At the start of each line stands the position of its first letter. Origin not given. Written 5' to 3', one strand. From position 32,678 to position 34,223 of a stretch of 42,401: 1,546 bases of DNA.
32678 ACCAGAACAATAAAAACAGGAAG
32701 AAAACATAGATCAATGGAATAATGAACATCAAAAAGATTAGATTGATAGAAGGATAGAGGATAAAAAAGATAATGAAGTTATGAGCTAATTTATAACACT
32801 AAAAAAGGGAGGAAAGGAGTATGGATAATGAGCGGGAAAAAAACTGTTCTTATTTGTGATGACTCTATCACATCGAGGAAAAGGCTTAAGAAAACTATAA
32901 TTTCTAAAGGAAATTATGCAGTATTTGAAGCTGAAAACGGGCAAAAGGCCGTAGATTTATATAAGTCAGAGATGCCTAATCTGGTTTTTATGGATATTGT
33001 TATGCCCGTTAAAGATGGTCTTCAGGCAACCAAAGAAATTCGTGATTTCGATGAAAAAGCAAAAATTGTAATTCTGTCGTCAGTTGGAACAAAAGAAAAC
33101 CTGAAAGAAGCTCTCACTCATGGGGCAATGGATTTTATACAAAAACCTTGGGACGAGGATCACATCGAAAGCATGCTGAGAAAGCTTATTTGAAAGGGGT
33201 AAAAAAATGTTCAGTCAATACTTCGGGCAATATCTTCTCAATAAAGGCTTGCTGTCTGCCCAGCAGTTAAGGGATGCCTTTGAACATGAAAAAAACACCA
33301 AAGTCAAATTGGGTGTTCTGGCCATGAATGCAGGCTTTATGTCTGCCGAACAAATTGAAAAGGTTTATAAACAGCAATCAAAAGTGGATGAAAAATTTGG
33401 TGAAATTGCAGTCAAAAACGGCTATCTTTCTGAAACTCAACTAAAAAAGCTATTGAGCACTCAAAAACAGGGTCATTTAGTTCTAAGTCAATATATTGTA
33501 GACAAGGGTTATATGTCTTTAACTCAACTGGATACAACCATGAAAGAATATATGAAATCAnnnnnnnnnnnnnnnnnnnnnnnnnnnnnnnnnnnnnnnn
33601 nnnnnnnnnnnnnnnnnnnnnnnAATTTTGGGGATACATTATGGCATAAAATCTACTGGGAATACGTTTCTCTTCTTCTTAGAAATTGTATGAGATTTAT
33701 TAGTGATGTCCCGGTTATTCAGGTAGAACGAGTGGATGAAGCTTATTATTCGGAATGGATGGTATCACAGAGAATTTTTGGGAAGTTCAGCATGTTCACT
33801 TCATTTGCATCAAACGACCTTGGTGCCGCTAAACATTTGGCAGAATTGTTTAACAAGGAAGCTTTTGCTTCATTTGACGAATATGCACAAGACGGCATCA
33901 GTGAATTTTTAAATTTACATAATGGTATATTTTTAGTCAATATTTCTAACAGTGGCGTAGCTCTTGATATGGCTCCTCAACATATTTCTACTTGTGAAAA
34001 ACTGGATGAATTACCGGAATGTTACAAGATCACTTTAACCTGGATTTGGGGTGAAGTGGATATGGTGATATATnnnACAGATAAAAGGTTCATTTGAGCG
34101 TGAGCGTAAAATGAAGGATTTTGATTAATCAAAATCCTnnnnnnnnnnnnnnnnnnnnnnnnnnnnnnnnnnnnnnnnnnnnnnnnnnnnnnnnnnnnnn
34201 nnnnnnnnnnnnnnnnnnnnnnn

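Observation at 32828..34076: CheY-like receiver plus a (4x MshEN motif)-CheX fusion: candidate c-di-GMP-gated CheY-P phosphatase module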

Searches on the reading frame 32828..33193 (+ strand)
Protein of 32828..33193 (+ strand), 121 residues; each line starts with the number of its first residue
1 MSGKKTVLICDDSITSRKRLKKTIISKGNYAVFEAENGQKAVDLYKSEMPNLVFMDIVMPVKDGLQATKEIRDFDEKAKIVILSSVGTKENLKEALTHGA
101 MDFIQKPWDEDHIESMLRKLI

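Call 3: search_protein_families(library=pfam, proteins=[window:32828-33193:+], max_evalue=10)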
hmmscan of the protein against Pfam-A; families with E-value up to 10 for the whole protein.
window:32828-33193:+ (121 aa): 1 family
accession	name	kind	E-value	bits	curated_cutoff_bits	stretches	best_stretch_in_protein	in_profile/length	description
PF00072.30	Response_reg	-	4.2e-27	94.9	30.2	1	7-117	1-110/111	Response regulator receiver domain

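Call 4: search_protein_families(library=ncbifam, proteins=[window:32828-33193:+], max_evalue=10)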
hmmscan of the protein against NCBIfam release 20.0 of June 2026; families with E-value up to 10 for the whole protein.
window:32828-33193:+ (121 aa): 103 families (the best 25 are shown)
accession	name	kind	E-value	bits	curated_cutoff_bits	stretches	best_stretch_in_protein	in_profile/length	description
NF041367.1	CheY_Halo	equivalog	9.6e-30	103.3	200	1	7-118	1-111/114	chemotaxis protein CheY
NF008469.0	PRK11361.1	equivalog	7.1e-21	74.4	714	1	1-119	1-118/461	acetoacetate metabolism transcriptional regulator AtoC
NF001965.0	PRK00742.1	subfamily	3.7e-20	72.4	293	1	6-110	5-111/357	chemotaxis-specific protein-glutamate methyltransferase CheB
NF009206.0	PRK12555.1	subfamily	1.7e-18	66.7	342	1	7-110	3-108/340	chemotaxis-specific protein-glutamate methyltransferase CheB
NF045505.1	RR_RssB_Pseudo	equivalog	4.1e-17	62.3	700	1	4-110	5-110/394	two-component system response regulator RssB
NF045944.1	ResRegRpaBCyano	equivalog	7.8e-17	61.4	330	1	8-119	1-110/229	response regulator transcription factor RpaB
NF051850.1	RespRegRprY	equivalog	1e-16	61.1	370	1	1-113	1-112/234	response regulator transcription factor RprY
TIGR02875.1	spore_0_A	equivalog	1.6e-15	57.1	200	1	6-120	4-121/262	sporulation transcription factor Spo0A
NF008318.0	PRK11107.1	equivalog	8.7e-15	53.8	890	1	6-119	669-783/920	two-component sensor histidine kinase BarA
NF007135.0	PRK09581.1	equivalog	1.1e-14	54.1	474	1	6-119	4-118/457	PleD family two-component system response regulator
NF007005.1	PRK09468.1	equivalog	1.4e-14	54.1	331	1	4-113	3-111/237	osmolarity response regulator transcription factor OmpR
NF033791.1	ActR_PrrA_rreg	equivalog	1.8e-14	54.1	250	1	5-117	2-113/173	ActR/PrrA/RegA family redox response regulator transcription factor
NF040689.1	MtrAB_MtrA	equivalog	2.5e-14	53.1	300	1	7-113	1-105/219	MtrAB system response regulator MtrA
NF007935.0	PRK10651.1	equivalog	3.8e-14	52.4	250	1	4-116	6-119/216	two-component system response regulator NarL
NF008378.0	PRK11173.1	equivalog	7.8e-14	51.6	334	1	5-113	4-110/238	two-component system response regulator ArcA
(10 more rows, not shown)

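Call 45: search_solved_structures(query=window:32828-33193:+, max_evalue=1e-10, show_alignments=2)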
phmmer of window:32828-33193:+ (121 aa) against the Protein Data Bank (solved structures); distinct sequences matched with E-value up to 1e-10: 41.
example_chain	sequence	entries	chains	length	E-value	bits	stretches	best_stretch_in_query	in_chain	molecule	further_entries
6er7_A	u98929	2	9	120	7.2e-23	84.2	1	6-113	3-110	120aa long hypothetical chemotaxis protein (CheY)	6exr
4iga_A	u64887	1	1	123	9.2e-22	80.6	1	5-119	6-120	Chemotaxis protein CheY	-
1tmy_A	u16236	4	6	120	1e-21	80.5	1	5-119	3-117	CHEY PROTEIN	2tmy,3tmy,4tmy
1u0s_Y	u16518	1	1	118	1.2e-21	80.3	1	5-119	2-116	Chemotaxis protein cheY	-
4qyw_A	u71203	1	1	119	2.2e-20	76.1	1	5-119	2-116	Chemotaxis protein CheY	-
6c40_B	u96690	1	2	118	5.8e-20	74.8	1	5-119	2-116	Chemotaxis protein CheY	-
9rhz_C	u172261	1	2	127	7.3e-20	74.5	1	5-117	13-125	Chemotaxis protein CheY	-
8q52_A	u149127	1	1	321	1.7e-19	73.3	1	6-110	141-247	Leucine-specific-binding protein,Chemotaxis protein CheY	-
9xzo_A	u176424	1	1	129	4.7e-18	68.7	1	7-120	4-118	De novo protein M1X0B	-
3hzh_A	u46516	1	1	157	1.5e-17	67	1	6-112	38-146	Chemotaxis response regulator (CheY-3)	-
2jvk_A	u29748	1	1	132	8.4e-17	64.6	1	6-120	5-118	Sporulation initiation phosphotransferase F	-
1fsp_A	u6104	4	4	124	9.5e-17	64.5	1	6-120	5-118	STAGE 0 SPORULATION PROTEIN F | SPORULATION RESPONSE REGULATORY PROTEIN | Sporulation initiation phosphotransferase F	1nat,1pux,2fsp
3q15_C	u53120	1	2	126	9.5e-17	64.5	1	6-120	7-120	Sporulation initiation phosphotransferase F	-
1pey_A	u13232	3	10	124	1.1e-16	64.3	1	6-120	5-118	Sporulation initiation phosphotransferase F | SPORULATION RESPONSE REGULATORY PROTEIN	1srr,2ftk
1f51_E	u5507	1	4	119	1.2e-16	64.1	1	6-120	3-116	SPORULATION INITIATION PHOSPHOTRANSFERASE F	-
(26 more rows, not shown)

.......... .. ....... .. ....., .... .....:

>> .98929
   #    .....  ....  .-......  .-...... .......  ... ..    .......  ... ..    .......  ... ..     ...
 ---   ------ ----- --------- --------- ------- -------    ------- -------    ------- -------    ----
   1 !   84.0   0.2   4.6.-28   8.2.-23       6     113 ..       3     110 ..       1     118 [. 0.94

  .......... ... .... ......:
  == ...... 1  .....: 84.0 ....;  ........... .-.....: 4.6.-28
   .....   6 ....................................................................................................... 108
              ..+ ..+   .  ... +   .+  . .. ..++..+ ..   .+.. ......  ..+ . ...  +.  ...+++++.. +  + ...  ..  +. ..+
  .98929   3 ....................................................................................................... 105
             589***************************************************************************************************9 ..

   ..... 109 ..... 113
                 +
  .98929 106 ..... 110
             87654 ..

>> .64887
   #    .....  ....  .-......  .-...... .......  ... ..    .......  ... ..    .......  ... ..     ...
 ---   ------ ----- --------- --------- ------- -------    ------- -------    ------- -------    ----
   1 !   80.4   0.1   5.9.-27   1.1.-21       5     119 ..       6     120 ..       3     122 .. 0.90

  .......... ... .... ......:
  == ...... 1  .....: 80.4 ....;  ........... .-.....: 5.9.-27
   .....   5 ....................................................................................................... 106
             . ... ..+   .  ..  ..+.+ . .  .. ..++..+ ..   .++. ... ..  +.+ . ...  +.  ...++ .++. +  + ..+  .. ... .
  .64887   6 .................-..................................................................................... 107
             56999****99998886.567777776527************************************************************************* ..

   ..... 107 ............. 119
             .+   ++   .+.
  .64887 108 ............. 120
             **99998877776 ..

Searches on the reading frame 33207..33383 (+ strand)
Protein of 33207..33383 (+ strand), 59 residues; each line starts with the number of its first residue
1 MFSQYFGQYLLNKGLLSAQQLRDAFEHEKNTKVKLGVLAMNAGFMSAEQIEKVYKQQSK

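Call 39: search_protein_families(library=ncbifam, proteins=[window:33207-33383:+], max_evalue=1)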
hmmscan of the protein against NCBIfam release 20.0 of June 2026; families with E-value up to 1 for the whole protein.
seq(59 aa): 5 families
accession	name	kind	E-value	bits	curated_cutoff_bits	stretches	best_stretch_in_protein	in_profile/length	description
NF053729.1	c-di-GMP_motif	domain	1.9e-12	46.8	38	1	6-57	2-53/53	cyclic di-GMP-binding domain-containing protein, MshE-related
NF008411.1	PRK11234.1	equivalog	0.0019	16.6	1170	1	5-57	483-534/723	cyclic di-3',5'-guanylate-activated glycosyltransferase NfrB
NF008425.0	PRK11259.1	equivalog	0.016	14.2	257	1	8-54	110-156/377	N-methyl-L-tryptophan oxidase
TIGR03029.1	EpsG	equivalog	0.018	14.2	313.8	1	6-57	5-56/274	chain length determinant protein tyrosine kinase EpsG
NF012033.0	PRK15489.1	equivalog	0.026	12.6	537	1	5-55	492-542/703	glycosyl transferase family protein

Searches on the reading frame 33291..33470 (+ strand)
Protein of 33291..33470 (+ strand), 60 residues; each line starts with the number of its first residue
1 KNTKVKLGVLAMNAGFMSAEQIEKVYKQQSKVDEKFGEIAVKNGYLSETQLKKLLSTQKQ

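Call 39: search_protein_families(library=ncbifam, proteins=[window:33291-33470:+], max_evalue=1)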
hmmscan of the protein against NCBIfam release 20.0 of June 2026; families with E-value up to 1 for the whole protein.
seq(60 aa): 5 families
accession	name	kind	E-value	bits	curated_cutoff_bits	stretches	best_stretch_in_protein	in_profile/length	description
NF053729.1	c-di-GMP_motif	domain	1.3e-11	44.1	38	1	6-58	1-53/53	cyclic di-GMP-binding domain-containing protein, MshE-related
TIGR03029.1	EpsG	equivalog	3.5e-08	33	313.8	1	4-58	2-56/274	chain length determinant protein tyrosine kinase EpsG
NF012033.0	PRK15489.1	equivalog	0.0012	17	537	1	3-59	489-545/703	glycosyl transferase family protein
NF008411.1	PRK11234.1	equivalog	0.053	11.9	1170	1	5-59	655-709/723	cyclic di-3',5'-guanylate-activated glycosyltransferase NfrB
TIGR02538.1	type_IV_pilB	equivalog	0.066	11.8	675.65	1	8-58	3-53/564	type IV-A pilus assembly ATPase PilB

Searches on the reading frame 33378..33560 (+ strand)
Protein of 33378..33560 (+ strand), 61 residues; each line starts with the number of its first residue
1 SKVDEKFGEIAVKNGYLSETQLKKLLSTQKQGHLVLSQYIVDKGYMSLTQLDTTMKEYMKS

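Call 39: search_protein_families(library=ncbifam, proteins=[window:33378-33560:+], max_evalue=1)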
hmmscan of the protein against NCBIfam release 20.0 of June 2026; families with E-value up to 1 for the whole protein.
seq(61 aa): 4 families
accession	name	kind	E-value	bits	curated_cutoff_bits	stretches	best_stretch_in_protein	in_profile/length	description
NF053729.1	c-di-GMP_motif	domain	1.1e-09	37.9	38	1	6-56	1-51/53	cyclic di-GMP-binding domain-containing protein, MshE-related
NF008411.1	PRK11234.1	equivalog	0.0017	16.8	1170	1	5-57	482-533/723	cyclic di-3',5'-guanylate-activated glycosyltransferase NfrB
TIGR02538.1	type_IV_pilB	equivalog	0.021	13.4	675.65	1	7-57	2-52/564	type IV-A pilus assembly ATPase PilB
TIGR03029.1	EpsG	equivalog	0.091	11.9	313.8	1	5-31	32-58/274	chain length determinant protein tyrosine kinase EpsG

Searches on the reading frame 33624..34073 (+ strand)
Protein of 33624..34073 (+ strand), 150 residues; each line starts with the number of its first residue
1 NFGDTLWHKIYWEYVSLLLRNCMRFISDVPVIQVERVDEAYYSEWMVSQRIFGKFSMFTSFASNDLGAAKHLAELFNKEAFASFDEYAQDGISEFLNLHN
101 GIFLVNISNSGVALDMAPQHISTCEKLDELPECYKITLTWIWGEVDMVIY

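Call 27: search_solved_structures(query=A2, max_evalue=1, show_alignments=5)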
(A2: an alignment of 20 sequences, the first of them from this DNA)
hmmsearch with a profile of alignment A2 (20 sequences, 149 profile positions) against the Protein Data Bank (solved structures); distinct sequences matched with E-value up to 1: 5.
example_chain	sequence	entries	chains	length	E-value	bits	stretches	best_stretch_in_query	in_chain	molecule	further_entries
3iic_A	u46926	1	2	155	0.0058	19.6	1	13-130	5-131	CheC domain protein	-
1squ_A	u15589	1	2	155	0.049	16.5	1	61-133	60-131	CheX protein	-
1xko_A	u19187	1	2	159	0.052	16.5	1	61-133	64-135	CHEMOTAXIS protein cheX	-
3hzh_B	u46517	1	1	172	0.14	15.1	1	52-144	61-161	Chemotaxis operon protein (CheX)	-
3h2d_A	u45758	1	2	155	0.25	14.2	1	13-130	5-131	CheC-like superfamily protein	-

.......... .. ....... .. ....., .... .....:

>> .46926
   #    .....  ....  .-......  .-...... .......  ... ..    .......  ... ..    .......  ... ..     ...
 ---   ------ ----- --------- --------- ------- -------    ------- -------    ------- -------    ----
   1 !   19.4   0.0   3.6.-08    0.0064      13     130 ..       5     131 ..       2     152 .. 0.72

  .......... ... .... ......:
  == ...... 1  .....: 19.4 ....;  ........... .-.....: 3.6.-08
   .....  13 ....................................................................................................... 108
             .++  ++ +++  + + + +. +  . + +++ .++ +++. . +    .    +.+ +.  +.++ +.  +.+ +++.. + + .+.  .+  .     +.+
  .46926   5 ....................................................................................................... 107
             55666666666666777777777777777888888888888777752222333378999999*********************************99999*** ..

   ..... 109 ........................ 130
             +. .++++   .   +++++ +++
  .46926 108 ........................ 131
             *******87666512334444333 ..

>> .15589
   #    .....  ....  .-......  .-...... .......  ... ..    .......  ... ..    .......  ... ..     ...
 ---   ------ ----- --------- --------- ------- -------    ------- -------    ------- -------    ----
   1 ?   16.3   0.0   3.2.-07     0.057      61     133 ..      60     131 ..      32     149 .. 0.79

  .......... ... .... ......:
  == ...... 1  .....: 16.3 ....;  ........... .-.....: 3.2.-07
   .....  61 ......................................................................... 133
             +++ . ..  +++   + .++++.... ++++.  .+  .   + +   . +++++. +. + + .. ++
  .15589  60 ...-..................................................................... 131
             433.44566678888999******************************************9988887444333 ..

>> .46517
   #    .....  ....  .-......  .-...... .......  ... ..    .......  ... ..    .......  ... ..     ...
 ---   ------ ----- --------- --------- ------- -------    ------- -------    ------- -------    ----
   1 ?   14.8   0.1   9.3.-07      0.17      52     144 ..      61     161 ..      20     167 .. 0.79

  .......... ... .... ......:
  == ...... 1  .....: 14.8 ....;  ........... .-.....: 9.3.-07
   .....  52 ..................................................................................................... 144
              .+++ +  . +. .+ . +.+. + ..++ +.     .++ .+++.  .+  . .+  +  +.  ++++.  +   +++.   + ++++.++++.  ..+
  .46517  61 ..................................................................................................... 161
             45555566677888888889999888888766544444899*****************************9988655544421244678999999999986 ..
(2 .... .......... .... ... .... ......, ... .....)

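Call 39: search_protein_families(library=ncbifam, proteins=[window:33624-34073:+], max_evalue=1)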
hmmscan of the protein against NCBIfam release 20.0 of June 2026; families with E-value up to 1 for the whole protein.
seq(150 aa): 1 family
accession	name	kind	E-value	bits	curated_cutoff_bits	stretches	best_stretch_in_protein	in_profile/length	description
NF041094.1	CheX_Thtogales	equivalog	0.0088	15.9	280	1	68-135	65-132/152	CheY-P phosphatase CheX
